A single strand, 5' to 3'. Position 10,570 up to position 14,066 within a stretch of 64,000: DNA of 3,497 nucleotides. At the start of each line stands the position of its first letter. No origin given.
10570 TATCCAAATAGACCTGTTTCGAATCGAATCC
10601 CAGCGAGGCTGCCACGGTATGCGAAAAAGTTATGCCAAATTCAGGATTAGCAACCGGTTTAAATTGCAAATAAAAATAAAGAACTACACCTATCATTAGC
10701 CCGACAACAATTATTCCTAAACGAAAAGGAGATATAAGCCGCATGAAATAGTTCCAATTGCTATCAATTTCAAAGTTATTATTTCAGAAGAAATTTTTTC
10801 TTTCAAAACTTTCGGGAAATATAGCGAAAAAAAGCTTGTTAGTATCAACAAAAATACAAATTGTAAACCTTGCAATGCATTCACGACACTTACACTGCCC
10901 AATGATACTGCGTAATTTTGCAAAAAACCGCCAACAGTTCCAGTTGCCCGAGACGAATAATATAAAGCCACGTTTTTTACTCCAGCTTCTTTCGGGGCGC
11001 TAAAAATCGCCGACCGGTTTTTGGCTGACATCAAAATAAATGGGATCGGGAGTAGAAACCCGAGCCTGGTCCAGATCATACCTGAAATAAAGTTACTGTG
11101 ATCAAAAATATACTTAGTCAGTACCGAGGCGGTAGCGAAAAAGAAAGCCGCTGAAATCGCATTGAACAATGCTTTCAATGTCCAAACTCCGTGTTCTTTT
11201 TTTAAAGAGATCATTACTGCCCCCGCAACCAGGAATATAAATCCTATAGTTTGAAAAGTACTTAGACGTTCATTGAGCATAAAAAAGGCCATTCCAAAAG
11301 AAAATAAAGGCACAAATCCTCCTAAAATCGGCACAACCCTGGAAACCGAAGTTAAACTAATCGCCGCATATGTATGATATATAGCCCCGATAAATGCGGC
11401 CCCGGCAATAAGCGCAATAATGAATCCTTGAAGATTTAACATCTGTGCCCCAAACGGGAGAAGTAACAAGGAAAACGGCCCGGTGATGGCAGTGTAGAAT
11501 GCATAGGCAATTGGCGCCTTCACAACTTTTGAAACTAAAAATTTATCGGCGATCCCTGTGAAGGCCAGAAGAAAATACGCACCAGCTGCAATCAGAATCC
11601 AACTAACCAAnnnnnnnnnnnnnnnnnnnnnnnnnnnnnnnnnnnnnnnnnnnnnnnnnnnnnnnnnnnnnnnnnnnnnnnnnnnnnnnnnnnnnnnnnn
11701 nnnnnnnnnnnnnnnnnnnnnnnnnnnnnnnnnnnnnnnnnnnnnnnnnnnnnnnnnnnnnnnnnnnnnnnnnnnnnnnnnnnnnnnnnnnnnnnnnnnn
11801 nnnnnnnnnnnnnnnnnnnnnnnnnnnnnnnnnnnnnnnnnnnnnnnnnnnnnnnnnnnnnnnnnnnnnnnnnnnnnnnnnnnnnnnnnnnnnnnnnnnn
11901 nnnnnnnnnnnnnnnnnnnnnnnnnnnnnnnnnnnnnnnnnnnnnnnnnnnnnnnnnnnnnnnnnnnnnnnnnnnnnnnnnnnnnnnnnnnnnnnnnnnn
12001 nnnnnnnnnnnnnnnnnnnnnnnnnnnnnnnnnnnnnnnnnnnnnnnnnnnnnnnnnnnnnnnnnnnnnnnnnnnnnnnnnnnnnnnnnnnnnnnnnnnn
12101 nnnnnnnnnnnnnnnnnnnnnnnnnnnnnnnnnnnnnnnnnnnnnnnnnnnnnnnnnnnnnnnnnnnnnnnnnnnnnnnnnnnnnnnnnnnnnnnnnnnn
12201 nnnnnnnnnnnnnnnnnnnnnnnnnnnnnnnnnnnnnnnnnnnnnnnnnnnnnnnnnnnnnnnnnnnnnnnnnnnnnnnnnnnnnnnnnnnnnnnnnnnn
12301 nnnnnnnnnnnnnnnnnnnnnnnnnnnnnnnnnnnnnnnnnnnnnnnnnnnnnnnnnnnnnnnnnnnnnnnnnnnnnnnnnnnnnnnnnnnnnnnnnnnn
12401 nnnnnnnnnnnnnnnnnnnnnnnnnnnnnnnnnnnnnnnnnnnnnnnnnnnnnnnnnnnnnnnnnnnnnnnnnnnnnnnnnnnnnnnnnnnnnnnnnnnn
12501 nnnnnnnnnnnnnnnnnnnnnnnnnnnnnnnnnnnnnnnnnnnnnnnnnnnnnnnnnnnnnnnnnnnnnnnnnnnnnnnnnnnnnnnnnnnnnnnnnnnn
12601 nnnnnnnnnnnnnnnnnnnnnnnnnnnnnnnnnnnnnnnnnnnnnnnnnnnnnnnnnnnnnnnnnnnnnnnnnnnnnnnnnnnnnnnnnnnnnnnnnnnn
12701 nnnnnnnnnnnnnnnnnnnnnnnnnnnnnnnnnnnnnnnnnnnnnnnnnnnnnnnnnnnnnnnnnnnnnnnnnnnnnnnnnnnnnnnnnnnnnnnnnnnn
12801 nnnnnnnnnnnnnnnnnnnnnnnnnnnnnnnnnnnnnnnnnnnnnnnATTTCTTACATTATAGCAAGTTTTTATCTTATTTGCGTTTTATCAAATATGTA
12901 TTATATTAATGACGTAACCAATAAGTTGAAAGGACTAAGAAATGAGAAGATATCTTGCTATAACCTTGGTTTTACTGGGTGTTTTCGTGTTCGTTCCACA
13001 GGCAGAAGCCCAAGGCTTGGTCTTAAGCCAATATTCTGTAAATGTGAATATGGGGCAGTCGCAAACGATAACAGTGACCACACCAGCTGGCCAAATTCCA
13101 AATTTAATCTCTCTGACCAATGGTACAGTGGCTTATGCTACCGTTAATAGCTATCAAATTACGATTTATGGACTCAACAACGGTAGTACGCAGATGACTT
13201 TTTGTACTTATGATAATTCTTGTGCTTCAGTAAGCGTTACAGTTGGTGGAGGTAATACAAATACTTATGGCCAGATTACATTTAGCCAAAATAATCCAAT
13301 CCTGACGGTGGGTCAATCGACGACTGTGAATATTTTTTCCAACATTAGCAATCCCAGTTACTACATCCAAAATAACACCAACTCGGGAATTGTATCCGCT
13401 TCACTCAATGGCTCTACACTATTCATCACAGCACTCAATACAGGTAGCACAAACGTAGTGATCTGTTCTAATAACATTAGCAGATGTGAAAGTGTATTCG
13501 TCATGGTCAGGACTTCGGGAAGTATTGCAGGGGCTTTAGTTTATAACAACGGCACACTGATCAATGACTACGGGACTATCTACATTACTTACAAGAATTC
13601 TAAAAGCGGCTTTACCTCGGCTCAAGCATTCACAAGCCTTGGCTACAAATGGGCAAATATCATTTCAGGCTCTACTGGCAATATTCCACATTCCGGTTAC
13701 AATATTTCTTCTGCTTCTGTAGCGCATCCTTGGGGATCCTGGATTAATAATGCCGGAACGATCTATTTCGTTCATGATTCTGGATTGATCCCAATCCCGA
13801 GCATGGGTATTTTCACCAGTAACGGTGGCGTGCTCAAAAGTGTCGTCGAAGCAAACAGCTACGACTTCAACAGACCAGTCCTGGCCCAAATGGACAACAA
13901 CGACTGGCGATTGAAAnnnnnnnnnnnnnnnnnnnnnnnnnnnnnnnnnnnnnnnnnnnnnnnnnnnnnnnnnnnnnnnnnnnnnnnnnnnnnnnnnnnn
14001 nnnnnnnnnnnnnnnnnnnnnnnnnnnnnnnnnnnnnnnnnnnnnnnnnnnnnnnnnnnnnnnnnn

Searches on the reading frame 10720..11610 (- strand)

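Call 73: search_protein_families(library=pfam, proteins=[window:10720-11610:-], max_evalue=0.001)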
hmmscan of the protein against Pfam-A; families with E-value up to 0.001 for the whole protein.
window:10720-11610:- (297 aa): 1 family
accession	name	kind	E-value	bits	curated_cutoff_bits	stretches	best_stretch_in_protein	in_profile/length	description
PF00892.27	EamA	-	1.1e-11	45.6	28.2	1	3-135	2-134/135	EamA-like transporter family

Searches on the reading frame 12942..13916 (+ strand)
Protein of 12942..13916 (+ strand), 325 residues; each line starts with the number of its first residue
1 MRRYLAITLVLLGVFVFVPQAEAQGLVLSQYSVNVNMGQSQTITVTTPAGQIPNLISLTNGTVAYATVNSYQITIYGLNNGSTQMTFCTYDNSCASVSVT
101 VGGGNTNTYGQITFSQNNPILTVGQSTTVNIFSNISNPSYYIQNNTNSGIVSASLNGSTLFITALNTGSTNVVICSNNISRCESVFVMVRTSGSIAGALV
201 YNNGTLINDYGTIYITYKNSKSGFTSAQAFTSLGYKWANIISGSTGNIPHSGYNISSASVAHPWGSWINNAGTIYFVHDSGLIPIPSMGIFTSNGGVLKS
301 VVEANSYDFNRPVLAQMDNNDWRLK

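Call 73: search_protein_families(library=pfam, proteins=[window:12942-13916:+], max_evalue=0.001)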
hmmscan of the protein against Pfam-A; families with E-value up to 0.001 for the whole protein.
window:12942-13916:+ (325 aa): 1 family
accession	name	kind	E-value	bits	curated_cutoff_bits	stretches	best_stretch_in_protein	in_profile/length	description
PF13629.12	T2SS-T3SS_pil_N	-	1e-08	35.2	23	1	32-101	4-71/72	Pilus formation protein N terminal region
